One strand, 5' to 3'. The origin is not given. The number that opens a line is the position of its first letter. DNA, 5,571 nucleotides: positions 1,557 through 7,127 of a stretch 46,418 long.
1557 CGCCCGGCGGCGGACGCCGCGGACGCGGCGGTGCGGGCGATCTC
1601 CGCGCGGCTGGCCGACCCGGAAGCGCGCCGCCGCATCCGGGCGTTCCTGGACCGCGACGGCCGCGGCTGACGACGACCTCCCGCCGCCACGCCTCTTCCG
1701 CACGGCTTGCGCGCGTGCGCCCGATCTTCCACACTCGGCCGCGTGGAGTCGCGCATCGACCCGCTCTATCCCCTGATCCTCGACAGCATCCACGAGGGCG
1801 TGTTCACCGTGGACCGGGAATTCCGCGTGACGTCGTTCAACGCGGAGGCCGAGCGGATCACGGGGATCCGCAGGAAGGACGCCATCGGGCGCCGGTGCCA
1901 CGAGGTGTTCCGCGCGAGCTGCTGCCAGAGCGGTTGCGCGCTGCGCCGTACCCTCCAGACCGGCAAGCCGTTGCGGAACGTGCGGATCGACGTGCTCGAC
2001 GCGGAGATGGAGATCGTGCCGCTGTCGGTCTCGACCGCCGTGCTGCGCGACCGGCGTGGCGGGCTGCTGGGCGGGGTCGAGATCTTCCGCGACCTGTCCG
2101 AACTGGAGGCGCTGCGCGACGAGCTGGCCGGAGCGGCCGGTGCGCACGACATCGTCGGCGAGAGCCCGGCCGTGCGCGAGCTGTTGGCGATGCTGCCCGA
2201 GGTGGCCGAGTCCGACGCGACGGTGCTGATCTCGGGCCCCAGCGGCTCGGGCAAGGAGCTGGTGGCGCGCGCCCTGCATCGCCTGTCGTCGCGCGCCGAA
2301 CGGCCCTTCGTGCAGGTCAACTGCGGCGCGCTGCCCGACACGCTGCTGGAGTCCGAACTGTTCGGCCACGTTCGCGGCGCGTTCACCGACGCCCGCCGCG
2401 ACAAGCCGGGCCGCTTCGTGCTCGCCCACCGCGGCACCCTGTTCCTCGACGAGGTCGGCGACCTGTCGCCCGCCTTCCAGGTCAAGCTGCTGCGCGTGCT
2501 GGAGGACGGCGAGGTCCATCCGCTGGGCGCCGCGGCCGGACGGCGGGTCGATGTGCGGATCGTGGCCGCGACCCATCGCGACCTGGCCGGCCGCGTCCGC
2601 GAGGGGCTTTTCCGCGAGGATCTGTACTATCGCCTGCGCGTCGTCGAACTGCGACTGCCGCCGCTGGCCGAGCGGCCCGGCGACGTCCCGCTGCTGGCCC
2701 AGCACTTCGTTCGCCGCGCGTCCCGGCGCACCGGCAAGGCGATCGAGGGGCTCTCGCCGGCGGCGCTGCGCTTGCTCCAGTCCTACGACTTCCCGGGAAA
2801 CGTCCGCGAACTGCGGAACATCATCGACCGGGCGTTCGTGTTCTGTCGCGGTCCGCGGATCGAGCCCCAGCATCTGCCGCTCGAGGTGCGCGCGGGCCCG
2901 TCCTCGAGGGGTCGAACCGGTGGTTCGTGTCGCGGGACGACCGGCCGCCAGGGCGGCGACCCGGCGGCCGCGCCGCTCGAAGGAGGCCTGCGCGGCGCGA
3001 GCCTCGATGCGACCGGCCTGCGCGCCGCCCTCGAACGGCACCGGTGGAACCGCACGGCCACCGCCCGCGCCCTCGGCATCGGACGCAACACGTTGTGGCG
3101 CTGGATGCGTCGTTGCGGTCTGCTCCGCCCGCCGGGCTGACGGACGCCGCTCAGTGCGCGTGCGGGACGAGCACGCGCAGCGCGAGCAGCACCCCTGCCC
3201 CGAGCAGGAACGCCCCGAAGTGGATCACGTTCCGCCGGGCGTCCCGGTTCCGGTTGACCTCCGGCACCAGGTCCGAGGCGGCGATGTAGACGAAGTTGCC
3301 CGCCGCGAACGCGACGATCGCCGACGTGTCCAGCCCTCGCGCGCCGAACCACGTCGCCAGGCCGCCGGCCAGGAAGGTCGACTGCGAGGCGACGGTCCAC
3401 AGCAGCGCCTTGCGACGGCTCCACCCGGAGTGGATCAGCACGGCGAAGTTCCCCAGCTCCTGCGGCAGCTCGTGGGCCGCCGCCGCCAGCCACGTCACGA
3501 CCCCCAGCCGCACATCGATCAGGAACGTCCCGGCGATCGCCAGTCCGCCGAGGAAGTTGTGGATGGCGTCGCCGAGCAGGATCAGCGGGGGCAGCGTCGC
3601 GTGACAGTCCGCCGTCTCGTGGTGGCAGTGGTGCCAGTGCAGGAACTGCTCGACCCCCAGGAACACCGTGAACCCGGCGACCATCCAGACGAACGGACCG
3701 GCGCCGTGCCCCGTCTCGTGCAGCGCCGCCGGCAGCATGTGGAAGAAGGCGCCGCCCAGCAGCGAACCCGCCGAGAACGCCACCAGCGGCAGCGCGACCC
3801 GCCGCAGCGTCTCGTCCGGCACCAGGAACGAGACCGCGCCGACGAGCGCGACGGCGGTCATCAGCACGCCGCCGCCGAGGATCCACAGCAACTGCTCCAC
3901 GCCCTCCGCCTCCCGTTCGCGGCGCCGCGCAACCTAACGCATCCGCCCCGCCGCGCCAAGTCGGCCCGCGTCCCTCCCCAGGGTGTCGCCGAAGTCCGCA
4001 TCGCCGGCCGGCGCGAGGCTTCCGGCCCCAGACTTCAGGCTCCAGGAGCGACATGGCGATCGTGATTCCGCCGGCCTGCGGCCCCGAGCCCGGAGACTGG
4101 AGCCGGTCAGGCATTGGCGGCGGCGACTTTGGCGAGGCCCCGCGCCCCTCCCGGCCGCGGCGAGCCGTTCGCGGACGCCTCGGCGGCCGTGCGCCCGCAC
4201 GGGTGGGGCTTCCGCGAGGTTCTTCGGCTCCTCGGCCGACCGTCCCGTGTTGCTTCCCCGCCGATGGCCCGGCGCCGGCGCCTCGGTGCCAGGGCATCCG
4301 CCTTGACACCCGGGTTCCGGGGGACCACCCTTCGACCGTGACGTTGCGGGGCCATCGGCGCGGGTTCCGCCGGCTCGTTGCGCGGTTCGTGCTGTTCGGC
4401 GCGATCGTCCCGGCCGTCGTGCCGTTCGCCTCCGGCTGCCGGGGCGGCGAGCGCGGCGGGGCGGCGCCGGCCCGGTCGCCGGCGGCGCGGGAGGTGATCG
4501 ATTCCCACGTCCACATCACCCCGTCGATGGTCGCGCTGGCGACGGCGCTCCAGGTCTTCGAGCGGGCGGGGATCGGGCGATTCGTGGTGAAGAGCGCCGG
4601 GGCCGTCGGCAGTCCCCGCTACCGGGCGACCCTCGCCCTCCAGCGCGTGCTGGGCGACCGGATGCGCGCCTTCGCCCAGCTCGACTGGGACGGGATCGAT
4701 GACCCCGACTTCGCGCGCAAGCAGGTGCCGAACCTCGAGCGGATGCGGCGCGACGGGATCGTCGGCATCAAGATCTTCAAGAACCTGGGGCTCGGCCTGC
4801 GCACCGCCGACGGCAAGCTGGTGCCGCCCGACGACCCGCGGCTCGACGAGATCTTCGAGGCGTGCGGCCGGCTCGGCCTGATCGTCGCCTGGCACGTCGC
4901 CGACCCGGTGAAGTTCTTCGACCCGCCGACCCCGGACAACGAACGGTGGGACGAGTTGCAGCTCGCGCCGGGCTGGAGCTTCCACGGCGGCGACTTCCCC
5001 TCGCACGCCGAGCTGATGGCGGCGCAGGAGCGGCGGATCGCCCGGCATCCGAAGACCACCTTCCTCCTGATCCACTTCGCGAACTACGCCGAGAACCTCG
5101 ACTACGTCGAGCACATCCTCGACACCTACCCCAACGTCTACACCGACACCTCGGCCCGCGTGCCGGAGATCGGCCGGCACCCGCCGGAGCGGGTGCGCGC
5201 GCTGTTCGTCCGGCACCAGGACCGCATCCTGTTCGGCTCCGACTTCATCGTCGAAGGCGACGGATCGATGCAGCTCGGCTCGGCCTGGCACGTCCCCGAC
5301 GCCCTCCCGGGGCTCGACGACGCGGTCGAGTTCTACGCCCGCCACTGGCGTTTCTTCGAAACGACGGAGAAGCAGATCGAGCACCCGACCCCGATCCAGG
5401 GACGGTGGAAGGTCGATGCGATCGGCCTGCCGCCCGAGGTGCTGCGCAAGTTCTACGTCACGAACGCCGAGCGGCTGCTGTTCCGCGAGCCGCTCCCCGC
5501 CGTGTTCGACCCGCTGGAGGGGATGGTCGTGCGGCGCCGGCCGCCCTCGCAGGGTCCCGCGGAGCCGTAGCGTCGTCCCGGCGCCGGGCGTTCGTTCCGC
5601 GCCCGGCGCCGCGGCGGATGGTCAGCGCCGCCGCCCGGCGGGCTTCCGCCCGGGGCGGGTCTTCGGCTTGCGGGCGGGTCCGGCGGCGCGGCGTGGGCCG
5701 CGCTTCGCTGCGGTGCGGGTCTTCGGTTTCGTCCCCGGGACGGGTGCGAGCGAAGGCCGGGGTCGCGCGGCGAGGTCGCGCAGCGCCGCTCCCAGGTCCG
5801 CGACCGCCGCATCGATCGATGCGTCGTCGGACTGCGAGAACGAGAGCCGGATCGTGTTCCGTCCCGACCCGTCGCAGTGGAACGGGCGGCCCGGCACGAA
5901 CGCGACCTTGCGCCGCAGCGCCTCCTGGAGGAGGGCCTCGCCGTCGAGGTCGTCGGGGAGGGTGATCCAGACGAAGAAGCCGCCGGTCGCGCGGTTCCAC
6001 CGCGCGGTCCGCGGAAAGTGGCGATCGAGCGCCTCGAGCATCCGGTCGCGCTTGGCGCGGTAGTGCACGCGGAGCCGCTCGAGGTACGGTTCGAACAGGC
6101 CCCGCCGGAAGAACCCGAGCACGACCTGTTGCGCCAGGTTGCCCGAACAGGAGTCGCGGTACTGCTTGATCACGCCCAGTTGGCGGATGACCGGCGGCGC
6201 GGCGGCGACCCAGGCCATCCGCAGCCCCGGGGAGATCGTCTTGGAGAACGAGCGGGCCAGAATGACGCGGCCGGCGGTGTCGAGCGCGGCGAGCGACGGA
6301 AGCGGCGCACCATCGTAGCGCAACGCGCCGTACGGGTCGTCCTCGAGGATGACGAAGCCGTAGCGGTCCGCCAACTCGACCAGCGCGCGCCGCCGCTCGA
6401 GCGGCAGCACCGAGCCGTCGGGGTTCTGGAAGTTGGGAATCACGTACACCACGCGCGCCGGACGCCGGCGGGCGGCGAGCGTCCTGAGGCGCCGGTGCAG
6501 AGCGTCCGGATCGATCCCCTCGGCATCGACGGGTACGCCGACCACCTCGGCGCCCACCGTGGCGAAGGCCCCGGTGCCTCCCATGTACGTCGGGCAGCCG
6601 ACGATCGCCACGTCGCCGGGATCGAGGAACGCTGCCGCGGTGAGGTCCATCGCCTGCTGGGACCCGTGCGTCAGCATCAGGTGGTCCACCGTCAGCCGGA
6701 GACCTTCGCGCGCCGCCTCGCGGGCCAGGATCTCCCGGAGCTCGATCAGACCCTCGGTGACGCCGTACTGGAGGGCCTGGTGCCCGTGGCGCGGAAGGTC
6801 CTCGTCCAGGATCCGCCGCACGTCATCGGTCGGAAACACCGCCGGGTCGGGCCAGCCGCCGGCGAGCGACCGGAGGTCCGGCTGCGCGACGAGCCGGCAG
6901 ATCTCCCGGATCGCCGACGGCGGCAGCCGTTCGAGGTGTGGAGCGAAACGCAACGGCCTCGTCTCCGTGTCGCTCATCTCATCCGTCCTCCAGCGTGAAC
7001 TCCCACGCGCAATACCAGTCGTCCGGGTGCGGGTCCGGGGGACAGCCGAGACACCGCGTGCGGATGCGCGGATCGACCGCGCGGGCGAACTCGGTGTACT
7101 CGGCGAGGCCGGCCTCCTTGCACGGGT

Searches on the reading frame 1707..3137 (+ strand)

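Call 21: search_protein_families(library=pfam, proteins=[window:1707-3137:+], max_evalue=0.001)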
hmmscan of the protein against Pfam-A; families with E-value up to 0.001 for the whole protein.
window:1707-3137:+ (477 aa): 14 families
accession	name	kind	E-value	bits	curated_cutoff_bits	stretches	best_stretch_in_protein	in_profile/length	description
PF00158.32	Sigma54_activat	-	1.3e-66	223.9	20.2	1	149-315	1-167/168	Sigma-54 interaction domain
PF25601.1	AAA_lid_14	-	1.2e-26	92.7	27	1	322-401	2-81/87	AAA+ ATPase lid domain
PF14532.12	Sigma54_activ_2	-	8.1e-21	75.1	25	1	150-320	1-138/138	Sigma-54 interaction domain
PF08448.16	PAS_4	-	5.2e-14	52.8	23.1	1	25-134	1-109/110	PAS fold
PF13426.13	PAS_9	-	1.1e-11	45.3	27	1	30-132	2-103/103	PAS domain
PF02954.25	HTH_8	-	1.1e-09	38.3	22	1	438-468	10-40/42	Bacterial regulatory protein, Fis family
PF00989.32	PAS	-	1.2e-09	38.6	22.6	1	21-123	3-109/113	PAS fold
PF01078.27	Mg_chelatase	-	1.2e-07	31.8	20.3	1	231-271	96-136/207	Magnesium chelatase, subunit ChlI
PF07728.20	AAA_5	-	1.8e-07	31.7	22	1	173-290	2-122/139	AAA domain (dynein-related subfamily)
PF00004.35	AAA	-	3.9e-06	27.8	21.2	1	173-300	1-117/131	ATPase family associated with various cellular activities (AAA)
PF13188.13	PAS_8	-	4.3e-05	23.7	21.8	1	24-70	6-52/65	PAS domain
PF07724.20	AAA_2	-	7.4e-05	23.3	27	1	171-284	4-115/166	AAA domain (Cdc48 subfamily)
PF13191.12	AAA_16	-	0.0001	23.2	32.6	1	153-225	6-85/167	AAA ATPase domain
PF13384.12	HTH_23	-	0.00017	21.7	24.6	1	441-469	14-40/50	Homeodomain-like domain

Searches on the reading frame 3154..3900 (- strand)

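Call 21: search_protein_families(library=pfam, proteins=[window:3154-3900:-], max_evalue=0.001)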
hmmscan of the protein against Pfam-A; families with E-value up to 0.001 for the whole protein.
window:3154-3900:- (249 aa): 1 family
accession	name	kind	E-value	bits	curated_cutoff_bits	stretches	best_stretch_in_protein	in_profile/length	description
PF02535.28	Zip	-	2.3e-33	116.2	35.1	2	98-241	172-322/323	ZIP Zinc transporter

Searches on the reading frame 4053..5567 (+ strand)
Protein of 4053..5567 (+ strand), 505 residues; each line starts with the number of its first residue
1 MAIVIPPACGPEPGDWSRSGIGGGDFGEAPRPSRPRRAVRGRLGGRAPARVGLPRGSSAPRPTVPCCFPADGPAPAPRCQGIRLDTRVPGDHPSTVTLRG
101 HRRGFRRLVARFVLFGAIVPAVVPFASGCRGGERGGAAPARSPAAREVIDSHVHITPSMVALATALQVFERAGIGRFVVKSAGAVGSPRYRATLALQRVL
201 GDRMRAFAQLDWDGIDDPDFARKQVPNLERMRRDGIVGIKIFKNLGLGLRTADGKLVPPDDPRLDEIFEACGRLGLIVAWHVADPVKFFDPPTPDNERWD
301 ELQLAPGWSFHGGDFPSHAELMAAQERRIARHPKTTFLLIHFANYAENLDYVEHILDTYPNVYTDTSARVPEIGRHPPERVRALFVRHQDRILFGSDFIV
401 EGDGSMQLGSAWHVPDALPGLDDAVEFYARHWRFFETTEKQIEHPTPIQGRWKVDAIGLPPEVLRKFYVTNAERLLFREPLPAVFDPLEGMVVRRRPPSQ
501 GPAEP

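Call 21: search_protein_families(library=pfam, proteins=[window:4053-5567:+], max_evalue=0.001)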
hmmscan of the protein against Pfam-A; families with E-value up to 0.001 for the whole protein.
window:4053-5567:+ (505 aa): 1 family
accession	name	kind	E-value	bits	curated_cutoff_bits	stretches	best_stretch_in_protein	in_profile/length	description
PF04909.20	Amidohydro_2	-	1.9e-22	80.8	26.4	1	155-477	33-288/289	Amidohydrolase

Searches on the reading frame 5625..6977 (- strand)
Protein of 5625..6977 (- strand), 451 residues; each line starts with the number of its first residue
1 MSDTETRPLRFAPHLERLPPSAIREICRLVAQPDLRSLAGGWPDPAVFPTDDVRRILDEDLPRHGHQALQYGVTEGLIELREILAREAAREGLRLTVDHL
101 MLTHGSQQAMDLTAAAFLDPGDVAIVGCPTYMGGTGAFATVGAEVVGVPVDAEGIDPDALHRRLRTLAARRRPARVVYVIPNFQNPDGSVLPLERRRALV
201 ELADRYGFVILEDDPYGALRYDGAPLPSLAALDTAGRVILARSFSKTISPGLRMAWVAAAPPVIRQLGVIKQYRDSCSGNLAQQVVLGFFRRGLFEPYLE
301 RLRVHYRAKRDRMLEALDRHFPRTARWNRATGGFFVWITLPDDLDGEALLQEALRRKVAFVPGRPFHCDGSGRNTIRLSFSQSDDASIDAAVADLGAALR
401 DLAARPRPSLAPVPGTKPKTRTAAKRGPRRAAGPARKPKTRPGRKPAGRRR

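Call 21: search_protein_families(library=pfam, proteins=[window:5625-6977:-], max_evalue=0.001)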
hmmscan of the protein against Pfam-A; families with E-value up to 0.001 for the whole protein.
window:5625-6977:- (451 aa): 2 families
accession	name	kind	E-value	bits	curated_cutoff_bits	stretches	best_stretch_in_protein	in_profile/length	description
PF00155.27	Aminotran_1_2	-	7.3e-35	121.2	19.7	1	64-393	31-359/361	Aminotransferase class I and II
PF12897.13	Asp_aminotransf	-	3.4e-07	29.9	27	1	121-342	124-351/421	Aspartate amino-transferase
